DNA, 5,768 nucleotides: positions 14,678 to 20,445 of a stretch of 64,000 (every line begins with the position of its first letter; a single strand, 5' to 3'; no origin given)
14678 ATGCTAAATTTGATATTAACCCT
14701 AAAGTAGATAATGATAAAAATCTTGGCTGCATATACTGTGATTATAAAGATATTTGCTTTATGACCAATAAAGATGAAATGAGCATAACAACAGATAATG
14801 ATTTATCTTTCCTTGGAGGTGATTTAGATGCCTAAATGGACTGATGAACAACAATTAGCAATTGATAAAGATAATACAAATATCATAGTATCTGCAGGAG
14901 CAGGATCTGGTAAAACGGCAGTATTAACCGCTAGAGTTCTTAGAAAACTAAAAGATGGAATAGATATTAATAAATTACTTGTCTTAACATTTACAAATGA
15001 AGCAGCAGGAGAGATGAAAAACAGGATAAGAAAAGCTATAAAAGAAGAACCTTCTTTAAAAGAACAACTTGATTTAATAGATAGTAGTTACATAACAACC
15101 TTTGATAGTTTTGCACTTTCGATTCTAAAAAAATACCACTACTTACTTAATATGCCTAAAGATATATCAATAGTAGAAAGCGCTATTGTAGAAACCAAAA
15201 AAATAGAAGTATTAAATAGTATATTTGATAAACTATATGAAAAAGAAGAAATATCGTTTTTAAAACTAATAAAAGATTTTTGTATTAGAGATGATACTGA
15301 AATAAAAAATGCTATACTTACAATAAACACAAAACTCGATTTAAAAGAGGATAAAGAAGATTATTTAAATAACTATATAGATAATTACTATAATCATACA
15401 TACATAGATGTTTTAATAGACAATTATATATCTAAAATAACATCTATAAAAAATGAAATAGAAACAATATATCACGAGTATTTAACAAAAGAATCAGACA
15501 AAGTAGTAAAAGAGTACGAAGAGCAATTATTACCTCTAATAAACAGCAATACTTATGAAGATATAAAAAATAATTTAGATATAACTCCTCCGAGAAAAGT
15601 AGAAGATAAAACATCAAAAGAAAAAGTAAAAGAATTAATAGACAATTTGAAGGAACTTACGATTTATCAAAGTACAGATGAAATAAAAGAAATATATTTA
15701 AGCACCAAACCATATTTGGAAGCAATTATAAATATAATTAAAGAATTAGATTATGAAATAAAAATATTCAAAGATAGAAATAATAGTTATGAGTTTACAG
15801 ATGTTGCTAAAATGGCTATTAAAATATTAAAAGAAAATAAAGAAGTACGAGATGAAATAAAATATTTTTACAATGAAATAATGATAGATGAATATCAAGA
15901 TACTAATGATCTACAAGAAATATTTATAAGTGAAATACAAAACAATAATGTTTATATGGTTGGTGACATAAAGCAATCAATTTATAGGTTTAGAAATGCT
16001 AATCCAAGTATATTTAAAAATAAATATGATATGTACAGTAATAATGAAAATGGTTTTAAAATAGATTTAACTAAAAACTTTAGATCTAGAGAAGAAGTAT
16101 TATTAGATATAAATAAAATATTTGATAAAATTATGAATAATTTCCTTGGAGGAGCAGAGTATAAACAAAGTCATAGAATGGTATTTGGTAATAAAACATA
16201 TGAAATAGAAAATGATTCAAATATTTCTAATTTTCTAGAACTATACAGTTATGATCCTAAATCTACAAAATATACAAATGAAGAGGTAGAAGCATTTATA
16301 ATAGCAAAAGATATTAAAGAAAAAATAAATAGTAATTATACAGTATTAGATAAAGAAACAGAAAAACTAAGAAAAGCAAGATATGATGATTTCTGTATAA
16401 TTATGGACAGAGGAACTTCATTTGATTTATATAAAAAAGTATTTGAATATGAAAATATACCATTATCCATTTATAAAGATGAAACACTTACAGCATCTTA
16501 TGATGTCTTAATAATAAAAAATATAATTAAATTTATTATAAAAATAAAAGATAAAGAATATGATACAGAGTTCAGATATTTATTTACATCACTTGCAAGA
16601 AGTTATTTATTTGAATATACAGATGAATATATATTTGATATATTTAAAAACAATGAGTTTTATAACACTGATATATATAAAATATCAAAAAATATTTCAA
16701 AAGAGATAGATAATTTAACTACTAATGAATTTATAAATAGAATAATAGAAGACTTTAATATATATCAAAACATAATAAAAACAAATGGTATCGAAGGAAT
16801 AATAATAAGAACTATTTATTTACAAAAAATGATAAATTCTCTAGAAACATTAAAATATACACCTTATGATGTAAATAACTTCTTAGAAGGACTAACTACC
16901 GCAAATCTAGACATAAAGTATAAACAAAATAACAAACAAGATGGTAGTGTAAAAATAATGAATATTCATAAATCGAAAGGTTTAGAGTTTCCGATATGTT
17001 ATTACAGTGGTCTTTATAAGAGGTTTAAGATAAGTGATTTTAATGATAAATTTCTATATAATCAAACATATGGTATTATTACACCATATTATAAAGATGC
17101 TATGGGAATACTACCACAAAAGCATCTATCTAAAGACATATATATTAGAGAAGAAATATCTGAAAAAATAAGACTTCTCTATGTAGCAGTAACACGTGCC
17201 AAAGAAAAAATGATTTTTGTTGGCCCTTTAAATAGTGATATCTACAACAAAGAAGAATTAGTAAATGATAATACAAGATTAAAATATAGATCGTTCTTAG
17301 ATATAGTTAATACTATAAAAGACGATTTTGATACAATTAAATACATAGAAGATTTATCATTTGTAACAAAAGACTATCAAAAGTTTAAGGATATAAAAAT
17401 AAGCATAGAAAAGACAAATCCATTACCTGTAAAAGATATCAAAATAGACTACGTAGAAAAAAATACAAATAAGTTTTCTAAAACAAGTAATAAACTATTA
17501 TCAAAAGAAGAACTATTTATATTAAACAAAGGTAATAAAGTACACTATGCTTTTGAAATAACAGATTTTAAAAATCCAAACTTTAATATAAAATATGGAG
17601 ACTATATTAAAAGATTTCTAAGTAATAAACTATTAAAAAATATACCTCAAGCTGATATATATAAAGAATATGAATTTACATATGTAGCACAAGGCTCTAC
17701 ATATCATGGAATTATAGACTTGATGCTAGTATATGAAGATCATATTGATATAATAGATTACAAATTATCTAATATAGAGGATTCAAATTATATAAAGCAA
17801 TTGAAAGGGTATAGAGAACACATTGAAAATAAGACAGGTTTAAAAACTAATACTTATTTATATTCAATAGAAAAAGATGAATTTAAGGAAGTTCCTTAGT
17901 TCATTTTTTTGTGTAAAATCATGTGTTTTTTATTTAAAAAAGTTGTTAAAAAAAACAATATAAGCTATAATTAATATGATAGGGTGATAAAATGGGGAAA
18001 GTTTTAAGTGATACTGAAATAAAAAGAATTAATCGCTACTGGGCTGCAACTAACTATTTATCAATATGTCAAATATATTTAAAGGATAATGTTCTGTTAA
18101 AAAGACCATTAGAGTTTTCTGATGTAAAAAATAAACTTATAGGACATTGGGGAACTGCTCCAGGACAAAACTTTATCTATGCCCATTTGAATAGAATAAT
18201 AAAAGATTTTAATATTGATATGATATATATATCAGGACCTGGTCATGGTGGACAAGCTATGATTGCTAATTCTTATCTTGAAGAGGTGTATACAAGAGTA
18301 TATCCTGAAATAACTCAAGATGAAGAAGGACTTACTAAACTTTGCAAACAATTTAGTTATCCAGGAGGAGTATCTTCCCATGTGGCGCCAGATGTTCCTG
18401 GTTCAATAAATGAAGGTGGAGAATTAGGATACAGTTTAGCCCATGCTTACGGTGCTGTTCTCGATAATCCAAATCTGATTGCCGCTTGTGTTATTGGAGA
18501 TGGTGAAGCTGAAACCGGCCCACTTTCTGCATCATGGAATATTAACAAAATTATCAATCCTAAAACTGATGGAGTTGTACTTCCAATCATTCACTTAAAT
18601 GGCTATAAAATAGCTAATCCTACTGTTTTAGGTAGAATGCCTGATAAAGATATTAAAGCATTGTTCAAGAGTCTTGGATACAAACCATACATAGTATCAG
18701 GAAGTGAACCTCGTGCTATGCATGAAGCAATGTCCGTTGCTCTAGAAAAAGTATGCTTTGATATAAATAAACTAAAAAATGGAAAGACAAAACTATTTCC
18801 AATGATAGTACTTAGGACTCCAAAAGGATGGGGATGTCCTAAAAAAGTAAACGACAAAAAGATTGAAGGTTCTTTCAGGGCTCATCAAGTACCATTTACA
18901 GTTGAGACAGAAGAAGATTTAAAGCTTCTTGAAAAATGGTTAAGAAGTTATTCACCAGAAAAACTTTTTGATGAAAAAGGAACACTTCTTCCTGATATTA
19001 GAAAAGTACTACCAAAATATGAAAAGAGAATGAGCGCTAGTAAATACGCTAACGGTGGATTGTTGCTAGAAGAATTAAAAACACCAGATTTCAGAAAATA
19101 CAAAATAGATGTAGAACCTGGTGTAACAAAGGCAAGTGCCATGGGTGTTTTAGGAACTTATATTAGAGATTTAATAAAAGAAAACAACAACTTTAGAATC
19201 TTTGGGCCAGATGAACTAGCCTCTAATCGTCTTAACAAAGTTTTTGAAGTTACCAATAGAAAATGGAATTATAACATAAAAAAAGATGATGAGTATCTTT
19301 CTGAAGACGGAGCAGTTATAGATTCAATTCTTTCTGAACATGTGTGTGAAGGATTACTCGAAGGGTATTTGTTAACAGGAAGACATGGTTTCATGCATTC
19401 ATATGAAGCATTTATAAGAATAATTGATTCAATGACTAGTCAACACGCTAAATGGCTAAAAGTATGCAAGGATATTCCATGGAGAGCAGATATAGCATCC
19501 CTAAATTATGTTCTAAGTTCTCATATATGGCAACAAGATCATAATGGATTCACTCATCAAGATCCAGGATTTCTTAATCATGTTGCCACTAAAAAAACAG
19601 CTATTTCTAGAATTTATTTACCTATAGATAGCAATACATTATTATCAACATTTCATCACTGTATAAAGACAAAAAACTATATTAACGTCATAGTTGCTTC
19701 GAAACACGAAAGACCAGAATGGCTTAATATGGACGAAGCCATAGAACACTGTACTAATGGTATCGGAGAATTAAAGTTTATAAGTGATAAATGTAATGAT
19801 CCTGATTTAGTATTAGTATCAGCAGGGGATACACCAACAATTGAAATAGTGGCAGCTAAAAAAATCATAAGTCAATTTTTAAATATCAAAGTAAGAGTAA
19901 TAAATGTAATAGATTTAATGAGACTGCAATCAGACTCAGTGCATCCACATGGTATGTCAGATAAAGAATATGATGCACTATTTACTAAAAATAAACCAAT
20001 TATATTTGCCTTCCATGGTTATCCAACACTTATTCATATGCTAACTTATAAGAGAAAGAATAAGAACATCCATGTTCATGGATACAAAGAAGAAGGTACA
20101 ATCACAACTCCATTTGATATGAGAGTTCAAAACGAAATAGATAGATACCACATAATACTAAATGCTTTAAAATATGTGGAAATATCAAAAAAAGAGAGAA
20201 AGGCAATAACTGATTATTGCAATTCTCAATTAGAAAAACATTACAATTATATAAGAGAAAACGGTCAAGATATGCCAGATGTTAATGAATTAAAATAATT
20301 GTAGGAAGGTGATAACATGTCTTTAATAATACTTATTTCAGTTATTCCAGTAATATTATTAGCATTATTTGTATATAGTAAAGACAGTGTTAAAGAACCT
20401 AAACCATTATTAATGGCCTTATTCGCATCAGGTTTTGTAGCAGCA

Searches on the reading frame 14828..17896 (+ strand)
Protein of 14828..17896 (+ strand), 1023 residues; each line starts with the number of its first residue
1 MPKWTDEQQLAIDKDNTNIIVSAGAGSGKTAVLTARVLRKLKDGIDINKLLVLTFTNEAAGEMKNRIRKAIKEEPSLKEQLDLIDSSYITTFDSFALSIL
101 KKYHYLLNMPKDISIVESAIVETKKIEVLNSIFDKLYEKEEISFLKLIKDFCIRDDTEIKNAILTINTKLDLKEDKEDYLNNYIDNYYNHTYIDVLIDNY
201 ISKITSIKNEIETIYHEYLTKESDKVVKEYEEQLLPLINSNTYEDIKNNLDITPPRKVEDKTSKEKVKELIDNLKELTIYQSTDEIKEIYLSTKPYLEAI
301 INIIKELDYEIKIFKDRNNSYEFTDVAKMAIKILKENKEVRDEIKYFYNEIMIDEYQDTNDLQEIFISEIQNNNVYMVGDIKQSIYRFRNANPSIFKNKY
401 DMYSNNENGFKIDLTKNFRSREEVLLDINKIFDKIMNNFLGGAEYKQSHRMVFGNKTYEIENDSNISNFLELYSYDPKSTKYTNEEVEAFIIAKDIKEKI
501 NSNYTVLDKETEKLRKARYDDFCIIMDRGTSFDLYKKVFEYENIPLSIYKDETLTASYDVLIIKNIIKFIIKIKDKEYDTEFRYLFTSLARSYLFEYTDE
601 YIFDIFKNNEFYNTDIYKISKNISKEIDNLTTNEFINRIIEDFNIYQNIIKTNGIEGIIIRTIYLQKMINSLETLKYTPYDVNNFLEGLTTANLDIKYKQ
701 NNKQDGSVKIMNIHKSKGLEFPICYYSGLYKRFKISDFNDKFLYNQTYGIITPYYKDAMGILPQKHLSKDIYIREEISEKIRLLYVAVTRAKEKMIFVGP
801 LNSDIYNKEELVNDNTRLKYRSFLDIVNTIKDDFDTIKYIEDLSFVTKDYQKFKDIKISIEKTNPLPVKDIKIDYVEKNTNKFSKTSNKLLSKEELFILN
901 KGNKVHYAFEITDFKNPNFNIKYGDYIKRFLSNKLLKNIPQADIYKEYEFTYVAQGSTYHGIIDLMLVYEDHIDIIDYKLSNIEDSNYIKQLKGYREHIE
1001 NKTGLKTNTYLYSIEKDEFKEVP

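Call 59: search_protein_families(library=pfam, proteins=[window:14828-17896:+], max_evalue=0.00001)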
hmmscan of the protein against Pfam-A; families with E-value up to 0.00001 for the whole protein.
window:14828-17896:+ (1023 aa): 4 families
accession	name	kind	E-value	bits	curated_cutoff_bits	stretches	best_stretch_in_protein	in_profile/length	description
PF00580.27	UvrD-helicase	-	1.2e-50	173.1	23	1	4-401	1-268/271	UvrD/REP helicase N-terminal domain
PF13245.12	AAA_19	-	9.6e-16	58.6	25.1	1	10-389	3-134/134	AAA domain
PF13361.12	UvrD_C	-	1.3e-12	48.3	25.6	1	412-797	1-345/350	UvrD-like helicase C-terminal domain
PF13538.12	UvrD_C_2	-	8.4e-09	35.6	27.4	0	779-798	33-52/52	UvrD-like helicase C-terminal domain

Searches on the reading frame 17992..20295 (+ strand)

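Call 59: search_protein_families(library=pfam, proteins=[window:17992-20295:+], max_evalue=0.00001)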
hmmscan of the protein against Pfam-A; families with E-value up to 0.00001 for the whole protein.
window:17992-20295:+ (768 aa): 3 families
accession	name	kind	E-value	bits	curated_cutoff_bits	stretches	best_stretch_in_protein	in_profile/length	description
PF09364.15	XFP_N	-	8.4e-160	531.9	23.7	1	5-357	2-363/364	XFP N-terminal domain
PF03894.20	XFP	-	3.9e-80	268.2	22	1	386-559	2-176/177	D-xylulose 5-phosphate/D-fructose 6-phosphate phosphoketolase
PF09363.15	XFP_C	-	1.9e-78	263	23.4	1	571-767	1-200/202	XFP C-terminal domain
